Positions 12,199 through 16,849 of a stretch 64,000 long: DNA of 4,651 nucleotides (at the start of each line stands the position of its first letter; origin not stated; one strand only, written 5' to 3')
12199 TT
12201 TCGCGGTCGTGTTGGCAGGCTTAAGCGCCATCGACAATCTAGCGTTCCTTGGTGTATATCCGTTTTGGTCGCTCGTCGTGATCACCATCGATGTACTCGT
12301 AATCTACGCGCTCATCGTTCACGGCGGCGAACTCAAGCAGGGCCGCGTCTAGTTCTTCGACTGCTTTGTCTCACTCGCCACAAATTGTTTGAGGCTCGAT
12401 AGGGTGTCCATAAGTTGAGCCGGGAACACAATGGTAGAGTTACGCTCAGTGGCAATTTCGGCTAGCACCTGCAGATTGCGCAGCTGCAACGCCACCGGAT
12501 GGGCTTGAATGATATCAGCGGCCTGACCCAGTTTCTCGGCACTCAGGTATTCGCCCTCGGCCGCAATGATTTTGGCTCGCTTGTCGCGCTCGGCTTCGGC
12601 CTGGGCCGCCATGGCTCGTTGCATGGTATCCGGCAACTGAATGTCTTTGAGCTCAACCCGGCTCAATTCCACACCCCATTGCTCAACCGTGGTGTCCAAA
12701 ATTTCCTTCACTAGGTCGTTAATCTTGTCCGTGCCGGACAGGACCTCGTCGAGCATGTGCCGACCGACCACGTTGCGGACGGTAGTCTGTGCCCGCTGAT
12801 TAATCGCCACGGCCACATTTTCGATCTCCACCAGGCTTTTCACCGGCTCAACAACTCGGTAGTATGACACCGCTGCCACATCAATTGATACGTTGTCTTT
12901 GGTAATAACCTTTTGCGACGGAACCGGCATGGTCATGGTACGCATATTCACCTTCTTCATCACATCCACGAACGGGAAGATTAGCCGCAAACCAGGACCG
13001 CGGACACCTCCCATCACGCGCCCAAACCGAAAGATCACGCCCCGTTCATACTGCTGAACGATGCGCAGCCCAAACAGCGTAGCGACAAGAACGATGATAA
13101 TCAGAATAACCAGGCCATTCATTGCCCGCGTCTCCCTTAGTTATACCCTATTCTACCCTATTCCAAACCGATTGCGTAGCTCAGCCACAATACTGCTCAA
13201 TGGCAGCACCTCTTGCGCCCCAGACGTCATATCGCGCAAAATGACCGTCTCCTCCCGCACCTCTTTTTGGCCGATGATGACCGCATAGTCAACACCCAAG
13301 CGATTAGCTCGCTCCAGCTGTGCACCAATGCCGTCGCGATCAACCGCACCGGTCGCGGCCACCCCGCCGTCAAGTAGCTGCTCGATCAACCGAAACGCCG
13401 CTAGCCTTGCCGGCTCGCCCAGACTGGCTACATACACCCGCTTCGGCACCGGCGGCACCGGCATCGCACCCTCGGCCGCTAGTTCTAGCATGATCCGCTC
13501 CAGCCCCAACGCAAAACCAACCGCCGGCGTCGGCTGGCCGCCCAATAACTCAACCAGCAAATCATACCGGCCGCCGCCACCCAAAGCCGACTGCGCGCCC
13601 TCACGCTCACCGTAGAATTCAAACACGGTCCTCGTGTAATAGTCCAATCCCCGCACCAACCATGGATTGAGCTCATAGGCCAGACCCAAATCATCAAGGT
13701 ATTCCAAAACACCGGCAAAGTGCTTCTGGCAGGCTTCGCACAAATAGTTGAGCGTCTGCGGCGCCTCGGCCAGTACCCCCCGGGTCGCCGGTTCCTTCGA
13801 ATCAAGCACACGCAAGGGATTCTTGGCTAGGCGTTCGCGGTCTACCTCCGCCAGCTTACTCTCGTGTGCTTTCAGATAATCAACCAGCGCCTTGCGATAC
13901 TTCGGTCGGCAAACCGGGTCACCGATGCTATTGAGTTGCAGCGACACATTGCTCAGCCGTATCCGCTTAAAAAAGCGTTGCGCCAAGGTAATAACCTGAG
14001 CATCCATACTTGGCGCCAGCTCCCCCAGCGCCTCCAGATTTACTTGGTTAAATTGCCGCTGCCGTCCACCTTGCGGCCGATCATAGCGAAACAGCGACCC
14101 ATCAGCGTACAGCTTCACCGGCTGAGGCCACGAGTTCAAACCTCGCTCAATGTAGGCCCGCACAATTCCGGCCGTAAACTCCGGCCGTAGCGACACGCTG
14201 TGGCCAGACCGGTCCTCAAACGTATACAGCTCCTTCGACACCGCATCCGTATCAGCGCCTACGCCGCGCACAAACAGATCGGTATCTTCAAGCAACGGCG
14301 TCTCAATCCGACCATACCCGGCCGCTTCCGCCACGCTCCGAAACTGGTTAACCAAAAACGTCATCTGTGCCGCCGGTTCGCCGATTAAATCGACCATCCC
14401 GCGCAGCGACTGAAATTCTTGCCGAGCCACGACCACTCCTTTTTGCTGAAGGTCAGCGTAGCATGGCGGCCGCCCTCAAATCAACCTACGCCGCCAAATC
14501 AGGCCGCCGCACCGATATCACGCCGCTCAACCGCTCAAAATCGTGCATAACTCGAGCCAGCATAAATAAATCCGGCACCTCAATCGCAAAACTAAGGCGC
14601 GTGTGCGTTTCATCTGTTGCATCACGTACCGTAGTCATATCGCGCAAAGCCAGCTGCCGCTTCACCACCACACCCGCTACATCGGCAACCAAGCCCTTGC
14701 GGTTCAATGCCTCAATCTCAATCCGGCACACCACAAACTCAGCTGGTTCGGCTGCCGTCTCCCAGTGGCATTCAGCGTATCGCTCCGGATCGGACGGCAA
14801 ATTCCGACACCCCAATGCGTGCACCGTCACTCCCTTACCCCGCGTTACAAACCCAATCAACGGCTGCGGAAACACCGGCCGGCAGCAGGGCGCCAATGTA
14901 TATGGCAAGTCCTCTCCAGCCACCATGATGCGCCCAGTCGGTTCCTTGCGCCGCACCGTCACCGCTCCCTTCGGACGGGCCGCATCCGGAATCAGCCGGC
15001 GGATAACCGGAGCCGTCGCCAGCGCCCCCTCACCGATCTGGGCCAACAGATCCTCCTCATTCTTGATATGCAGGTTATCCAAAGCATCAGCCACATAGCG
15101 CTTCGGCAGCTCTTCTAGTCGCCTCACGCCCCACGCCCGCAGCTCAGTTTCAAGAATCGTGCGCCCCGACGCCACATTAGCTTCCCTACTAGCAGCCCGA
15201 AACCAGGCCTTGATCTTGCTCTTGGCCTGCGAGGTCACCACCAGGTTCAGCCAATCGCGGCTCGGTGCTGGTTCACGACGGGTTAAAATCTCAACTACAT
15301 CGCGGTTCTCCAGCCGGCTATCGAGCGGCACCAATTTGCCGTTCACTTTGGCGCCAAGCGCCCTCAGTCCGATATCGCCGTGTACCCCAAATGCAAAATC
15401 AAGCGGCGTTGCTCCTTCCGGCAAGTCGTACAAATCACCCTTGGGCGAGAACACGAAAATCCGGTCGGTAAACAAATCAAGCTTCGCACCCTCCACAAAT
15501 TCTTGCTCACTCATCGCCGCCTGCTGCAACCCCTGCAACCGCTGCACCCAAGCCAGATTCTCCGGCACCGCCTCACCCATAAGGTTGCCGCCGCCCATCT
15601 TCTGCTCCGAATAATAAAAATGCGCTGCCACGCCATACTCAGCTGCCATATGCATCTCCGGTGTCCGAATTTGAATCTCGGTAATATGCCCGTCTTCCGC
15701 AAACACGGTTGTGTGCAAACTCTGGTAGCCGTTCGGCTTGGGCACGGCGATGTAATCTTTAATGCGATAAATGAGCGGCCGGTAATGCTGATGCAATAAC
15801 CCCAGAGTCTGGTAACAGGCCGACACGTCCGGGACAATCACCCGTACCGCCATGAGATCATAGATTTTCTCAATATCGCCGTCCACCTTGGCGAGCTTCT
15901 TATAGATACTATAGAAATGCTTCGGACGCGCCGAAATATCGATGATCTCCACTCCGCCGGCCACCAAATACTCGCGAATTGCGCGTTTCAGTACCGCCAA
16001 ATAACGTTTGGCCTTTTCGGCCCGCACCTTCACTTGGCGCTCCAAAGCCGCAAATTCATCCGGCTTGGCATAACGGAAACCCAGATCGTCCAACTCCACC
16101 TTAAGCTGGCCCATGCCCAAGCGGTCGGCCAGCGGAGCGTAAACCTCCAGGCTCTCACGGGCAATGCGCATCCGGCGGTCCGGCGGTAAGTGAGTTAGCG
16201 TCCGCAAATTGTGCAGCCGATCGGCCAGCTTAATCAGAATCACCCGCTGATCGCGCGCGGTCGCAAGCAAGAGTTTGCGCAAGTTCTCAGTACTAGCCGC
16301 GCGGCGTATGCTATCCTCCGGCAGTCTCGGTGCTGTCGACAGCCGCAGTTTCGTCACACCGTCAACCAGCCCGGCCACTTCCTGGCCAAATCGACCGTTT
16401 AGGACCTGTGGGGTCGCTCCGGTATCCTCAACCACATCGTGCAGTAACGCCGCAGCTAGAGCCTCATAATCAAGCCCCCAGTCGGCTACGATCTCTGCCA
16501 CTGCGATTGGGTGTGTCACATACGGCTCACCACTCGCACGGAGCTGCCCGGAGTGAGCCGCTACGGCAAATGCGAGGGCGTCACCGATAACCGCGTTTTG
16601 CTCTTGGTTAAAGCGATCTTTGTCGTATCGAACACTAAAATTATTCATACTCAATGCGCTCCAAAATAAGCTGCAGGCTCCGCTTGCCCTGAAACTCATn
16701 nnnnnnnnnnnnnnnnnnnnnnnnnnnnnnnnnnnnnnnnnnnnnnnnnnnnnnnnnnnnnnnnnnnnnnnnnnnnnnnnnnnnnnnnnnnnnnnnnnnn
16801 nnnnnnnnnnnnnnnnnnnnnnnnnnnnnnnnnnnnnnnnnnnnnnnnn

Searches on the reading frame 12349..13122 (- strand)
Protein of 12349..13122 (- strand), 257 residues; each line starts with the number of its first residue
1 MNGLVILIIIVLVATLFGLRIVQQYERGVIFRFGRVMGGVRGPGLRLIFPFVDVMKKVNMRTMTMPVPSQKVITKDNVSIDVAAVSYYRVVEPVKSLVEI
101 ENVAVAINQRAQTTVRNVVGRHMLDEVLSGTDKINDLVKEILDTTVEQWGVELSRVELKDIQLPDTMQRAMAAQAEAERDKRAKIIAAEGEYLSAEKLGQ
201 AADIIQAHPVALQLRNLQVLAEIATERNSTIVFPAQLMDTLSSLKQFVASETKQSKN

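Call 101: search_protein_families(library=pfam, proteins=[window:12349-13122:-], max_evalue=0.0001)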
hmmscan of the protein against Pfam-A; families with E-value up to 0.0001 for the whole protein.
window:12349-13122:- (257 aa): 2 families
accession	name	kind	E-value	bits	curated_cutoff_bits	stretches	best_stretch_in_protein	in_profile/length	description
PF01145.31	Band_7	-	5.8e-41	140.9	23.6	1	21-191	2-175/176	SPFH domain / Band 7 family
PF13421.11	Band_7_1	-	3.1e-05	24.1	24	0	98-175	128-207/211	SPFH domain-Band 7 family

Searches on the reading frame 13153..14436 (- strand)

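Call 88: search_protein_families(library=pfam, proteins=[window:13153-14436:-], max_evalue=0.0001)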
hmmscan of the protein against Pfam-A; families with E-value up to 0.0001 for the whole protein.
window:13153-14436:- (427 aa): 3 families
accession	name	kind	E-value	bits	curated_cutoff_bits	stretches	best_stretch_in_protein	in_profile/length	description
PF13393.11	tRNA-synt_His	-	6.9e-45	154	25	1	13-315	1-308/308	Histidyl-tRNA synthetase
PF03129.25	HGTP_anticodon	-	1.2e-13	51.5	21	1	334-422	2-93/94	Anticodon binding domain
PF00587.30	tRNA-synt_2b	-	3.9e-13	50.3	29.3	1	71-316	1-172/179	tRNA synthetase class II core domain (G, H, P, S and T)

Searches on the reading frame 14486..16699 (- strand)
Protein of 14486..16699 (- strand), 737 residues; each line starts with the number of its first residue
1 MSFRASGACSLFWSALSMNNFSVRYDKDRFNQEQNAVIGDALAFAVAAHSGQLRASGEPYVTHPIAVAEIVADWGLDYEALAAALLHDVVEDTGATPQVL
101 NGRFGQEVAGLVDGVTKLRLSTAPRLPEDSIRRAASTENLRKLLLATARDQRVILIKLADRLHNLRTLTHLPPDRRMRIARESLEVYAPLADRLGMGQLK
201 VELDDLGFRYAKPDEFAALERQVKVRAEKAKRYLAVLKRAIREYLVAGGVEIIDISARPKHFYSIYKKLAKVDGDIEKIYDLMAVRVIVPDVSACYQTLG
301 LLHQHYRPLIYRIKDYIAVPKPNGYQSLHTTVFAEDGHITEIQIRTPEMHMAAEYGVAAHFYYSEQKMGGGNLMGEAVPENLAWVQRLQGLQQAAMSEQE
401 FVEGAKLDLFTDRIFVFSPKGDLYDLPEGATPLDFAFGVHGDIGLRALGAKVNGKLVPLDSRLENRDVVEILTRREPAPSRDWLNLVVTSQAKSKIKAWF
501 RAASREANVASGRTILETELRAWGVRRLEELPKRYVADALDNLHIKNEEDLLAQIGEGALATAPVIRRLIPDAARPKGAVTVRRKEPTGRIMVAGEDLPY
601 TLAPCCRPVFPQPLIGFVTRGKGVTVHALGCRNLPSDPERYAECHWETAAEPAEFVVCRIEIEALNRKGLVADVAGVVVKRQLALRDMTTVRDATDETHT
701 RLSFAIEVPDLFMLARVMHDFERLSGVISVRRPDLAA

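Call 88: search_protein_families(library=pfam, proteins=[window:14486-16699:-], max_evalue=0.0001)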
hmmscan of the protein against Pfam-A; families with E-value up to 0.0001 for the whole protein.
window:14486-16699:- (737 aa): 6 families
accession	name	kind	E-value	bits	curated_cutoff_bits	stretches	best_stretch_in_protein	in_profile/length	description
PF13328.12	HD_4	-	7.6e-49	165.9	27.2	1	41-196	1-155/156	HD domain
PF04607.23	RelA_SpoT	-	3.4e-37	127.6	27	1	258-367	2-112/113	Region found in RelA / SpoT proteins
PF02824.27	TGS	-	1.3e-20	73.7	22.2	1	414-473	1-60/60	TGS domain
PF01966.28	HD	-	1.1e-11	45.5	22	1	60-164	1-115/116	HD domain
PF13291.12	ACT_4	-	1.6e-10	42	27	1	659-732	8-80/80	ACT domain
PF19296.4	RelA_AH_RIS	-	9.2e-10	39.3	23.8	1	485-590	2-103/185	RelA/SpoT, AH and RIS domains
